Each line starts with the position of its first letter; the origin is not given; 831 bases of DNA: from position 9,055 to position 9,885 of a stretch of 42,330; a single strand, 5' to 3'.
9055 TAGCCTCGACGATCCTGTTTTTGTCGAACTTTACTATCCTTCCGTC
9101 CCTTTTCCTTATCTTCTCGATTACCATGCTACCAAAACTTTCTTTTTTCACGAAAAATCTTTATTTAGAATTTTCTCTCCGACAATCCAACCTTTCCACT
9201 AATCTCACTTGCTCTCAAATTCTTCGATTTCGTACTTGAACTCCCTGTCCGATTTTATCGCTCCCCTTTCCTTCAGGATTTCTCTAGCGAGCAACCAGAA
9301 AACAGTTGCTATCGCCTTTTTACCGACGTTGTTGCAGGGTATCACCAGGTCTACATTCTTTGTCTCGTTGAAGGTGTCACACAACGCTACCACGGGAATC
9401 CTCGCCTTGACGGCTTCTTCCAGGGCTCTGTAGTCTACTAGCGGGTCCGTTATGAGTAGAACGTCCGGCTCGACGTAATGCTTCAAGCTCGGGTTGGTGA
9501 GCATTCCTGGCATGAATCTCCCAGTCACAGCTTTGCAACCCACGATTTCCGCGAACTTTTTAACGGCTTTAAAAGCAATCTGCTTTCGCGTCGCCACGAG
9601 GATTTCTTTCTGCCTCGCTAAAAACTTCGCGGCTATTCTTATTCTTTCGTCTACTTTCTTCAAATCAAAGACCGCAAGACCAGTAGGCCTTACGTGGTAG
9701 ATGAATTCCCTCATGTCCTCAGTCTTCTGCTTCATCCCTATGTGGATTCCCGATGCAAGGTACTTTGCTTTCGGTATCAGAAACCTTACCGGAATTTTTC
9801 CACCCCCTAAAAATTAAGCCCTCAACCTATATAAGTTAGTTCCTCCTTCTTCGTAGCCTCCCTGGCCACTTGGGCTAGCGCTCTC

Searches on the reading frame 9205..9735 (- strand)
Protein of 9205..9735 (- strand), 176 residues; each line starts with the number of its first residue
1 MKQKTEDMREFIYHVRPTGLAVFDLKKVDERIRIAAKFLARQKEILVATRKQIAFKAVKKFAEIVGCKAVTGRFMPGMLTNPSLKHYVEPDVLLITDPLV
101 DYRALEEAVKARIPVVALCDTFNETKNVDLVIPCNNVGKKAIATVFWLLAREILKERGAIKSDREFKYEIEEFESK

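Call 13: search_protein_families(library=pfam, proteins=[window:9205-9735:-], max_evalue=0.001)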
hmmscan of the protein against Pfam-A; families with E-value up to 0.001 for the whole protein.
window:9205-9735:- (176 aa): 1 family
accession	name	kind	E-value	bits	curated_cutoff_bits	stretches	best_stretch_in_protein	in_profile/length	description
PF00318.25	Ribosomal_S2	-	2.3e-22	79.8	26.1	2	89-153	149-213/216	Ribosomal protein S2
